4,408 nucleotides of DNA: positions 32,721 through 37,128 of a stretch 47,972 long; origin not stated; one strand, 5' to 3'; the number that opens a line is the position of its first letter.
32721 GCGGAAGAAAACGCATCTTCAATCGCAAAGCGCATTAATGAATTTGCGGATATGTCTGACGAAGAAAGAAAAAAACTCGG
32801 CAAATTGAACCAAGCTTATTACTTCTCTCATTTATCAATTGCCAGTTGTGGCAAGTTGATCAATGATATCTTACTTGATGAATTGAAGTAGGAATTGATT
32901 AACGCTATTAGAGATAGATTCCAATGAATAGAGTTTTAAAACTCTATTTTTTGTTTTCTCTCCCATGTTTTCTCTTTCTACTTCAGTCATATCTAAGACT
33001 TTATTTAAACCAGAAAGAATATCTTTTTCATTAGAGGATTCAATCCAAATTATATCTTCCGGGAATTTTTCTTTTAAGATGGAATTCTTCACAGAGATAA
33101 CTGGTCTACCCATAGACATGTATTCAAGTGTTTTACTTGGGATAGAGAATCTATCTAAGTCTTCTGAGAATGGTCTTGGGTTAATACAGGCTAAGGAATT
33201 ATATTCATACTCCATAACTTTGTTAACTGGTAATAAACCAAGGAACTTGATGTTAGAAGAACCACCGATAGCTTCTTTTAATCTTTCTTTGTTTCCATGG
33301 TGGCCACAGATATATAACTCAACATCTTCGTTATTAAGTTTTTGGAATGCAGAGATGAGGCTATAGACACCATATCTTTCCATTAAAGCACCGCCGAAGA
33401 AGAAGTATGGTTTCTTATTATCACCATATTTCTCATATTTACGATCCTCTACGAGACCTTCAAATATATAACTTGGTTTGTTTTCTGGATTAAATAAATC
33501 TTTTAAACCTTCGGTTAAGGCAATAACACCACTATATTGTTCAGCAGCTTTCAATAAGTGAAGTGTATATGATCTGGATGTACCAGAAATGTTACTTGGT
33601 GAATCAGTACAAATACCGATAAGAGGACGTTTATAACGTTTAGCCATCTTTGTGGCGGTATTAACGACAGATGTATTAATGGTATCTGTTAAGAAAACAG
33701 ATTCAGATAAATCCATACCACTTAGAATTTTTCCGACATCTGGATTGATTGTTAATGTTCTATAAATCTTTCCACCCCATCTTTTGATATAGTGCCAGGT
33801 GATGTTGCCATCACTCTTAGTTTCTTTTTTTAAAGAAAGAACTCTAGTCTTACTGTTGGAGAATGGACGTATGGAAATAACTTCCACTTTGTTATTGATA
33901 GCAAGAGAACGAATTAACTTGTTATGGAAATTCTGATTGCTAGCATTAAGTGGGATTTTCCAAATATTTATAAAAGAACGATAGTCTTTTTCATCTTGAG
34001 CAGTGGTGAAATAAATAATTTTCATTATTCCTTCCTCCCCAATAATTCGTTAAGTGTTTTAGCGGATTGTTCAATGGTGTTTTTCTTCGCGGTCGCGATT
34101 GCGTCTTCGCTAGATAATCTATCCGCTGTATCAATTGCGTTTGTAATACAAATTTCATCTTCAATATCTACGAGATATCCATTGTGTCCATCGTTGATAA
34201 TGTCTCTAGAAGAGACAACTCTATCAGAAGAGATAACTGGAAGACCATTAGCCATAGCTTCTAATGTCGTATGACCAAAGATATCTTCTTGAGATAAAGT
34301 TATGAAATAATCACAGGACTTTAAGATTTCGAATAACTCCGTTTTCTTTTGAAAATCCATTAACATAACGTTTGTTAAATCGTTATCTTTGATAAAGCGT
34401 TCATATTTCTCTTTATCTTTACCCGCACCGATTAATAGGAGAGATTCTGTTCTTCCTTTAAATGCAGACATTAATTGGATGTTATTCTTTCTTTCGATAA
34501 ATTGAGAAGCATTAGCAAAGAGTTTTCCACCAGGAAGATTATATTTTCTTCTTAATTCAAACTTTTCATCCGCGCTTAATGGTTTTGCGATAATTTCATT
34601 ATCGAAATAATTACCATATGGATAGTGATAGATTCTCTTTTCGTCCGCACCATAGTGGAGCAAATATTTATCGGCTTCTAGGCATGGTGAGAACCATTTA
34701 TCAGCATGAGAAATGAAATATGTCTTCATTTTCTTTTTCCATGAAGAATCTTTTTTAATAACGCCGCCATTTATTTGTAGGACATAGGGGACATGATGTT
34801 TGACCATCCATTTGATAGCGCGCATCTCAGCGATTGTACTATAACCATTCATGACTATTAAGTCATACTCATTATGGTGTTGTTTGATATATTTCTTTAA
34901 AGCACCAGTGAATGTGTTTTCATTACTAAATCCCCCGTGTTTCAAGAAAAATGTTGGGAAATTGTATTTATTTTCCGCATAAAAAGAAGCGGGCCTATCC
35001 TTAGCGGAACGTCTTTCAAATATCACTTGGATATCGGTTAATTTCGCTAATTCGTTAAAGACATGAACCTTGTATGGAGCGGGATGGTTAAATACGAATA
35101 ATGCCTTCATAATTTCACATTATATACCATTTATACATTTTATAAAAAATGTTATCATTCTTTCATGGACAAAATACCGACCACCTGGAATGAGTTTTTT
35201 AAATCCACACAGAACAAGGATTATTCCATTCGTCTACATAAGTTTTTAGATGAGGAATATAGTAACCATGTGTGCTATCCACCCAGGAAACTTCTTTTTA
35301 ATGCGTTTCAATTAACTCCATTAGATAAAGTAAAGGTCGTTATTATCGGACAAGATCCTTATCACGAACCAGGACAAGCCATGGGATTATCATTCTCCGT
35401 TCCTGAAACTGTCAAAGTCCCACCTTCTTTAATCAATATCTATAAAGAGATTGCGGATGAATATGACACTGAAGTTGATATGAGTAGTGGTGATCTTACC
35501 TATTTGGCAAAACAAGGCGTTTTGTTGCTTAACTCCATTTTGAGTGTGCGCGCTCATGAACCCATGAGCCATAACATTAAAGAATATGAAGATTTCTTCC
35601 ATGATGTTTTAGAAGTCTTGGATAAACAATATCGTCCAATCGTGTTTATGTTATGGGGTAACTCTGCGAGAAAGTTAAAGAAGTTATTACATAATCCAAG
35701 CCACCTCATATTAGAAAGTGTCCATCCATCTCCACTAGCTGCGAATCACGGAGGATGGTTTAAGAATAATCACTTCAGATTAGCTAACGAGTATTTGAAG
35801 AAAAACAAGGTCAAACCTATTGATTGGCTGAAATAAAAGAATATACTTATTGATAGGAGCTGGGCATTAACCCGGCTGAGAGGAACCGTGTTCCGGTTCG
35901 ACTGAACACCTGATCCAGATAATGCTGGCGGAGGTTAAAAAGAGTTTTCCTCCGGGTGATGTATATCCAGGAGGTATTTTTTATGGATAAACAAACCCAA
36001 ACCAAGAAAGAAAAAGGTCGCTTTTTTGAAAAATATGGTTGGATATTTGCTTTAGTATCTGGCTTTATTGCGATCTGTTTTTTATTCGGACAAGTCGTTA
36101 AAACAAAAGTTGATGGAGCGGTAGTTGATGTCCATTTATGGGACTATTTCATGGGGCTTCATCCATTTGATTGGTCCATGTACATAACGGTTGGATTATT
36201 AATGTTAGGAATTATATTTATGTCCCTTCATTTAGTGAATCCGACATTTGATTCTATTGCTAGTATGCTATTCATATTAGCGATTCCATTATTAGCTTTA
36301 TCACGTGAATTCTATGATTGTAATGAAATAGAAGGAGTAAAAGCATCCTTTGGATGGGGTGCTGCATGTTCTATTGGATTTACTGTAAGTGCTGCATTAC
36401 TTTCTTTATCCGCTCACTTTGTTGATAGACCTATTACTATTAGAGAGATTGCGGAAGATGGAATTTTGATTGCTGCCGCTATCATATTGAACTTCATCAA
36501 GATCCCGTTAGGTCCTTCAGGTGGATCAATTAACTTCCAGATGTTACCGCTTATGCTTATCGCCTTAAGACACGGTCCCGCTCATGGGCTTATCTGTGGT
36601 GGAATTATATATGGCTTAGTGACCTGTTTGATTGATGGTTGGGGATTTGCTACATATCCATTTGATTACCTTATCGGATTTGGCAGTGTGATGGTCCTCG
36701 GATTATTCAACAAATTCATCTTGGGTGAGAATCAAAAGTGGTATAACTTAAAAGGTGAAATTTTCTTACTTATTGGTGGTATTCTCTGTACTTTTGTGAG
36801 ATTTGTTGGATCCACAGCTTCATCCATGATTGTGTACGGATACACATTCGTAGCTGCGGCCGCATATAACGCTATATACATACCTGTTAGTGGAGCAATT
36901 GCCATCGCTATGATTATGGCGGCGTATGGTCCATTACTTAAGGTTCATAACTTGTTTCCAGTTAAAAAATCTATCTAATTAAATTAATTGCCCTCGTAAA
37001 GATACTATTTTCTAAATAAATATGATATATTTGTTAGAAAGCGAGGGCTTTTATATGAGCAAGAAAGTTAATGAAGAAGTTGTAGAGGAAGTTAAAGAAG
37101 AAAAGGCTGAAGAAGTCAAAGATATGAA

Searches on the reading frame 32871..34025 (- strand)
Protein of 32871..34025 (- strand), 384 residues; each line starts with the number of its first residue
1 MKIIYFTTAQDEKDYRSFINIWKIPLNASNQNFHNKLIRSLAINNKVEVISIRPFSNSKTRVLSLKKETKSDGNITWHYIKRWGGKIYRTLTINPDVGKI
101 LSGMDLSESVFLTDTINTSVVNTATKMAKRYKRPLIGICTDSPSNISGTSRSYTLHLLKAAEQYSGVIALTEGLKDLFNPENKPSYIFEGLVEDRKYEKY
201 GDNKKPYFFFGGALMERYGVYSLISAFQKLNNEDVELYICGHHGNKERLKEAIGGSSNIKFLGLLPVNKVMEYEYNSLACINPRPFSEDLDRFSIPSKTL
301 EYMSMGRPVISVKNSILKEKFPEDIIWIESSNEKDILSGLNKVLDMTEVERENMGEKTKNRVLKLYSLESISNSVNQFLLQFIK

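Call 20: search_protein_families(library=pfam, proteins=[window:32871-34025:-], max_evalue=0.001)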
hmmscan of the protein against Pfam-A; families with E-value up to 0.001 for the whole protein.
window:32871-34025:- (384 aa): 3 families
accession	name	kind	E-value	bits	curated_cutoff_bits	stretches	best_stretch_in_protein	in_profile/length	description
PF00534.26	Glycos_transf_1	-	3.2e-13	50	26.4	1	202-361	12-172/172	Glycosyl transferases group 1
PF13692.12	Glyco_trans_1_4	-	2.2e-11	44.6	27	1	206-343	2-139/142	Glycosyl transferases group 1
PF13524.12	Glyco_trans_1_2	-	9.3e-06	26.1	25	1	248-369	27-136/144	Glycosyl transferase-like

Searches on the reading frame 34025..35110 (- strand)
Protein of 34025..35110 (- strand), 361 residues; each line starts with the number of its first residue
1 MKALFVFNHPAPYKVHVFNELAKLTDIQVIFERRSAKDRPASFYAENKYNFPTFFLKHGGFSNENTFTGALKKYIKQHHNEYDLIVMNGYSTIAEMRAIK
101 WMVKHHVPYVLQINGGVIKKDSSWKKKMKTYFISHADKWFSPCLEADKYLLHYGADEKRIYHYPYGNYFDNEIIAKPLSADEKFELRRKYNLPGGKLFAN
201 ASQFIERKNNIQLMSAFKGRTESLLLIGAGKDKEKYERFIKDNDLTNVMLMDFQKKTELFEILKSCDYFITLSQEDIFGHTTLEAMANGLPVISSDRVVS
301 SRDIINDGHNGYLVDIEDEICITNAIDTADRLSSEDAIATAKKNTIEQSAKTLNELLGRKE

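Call 21: search_protein_families(library=pfam, proteins=[window:34025-35110:-], max_evalue=0.001)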
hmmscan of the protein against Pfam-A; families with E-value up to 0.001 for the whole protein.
window:34025-35110:- (361 aa): 4 families
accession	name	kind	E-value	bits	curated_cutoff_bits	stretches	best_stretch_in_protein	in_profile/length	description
PF00534.26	Glycos_transf_1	-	7.2e-22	78.2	26.4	1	184-328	3-154/172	Glycosyl transferases group 1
PF13692.12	Glyco_trans_1_4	-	8.2e-17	62.2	27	1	223-326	35-136/142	Glycosyl transferases group 1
PF13439.12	Glyco_transf_4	-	4.8e-06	27.2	28.5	1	26-161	21-160/170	Glycosyltransferase Family 4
PF20706.3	GT4-conflict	-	0.00043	19.8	26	1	219-296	230-312/385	Family 4 Glycosyltransferase in conflict systems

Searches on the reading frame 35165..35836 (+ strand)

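Call 21: search_protein_families(library=pfam, proteins=[window:35165-35836:+], max_evalue=0.001)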
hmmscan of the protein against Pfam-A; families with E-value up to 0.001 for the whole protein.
window:35165-35836:+ (223 aa): 1 family
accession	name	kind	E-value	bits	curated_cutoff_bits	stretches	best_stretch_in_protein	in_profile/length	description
PF03167.25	UDG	-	2.7e-16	60.4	24.3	1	51-212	4-141/141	Uracil DNA glycosylase superfamily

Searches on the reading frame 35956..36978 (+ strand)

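Call 21: search_protein_families(library=pfam, proteins=[window:35956-36978:+], max_evalue=0.001)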
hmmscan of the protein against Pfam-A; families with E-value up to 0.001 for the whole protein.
window:35956-36978:+ (340 aa): 1 family
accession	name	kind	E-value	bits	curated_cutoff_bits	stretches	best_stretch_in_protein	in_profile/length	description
PF09515.15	Thia_YuaJ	-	1.3e-15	58.4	25.8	1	166-313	2-158/177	Thiamine transporter protein (Thia_YuaJ)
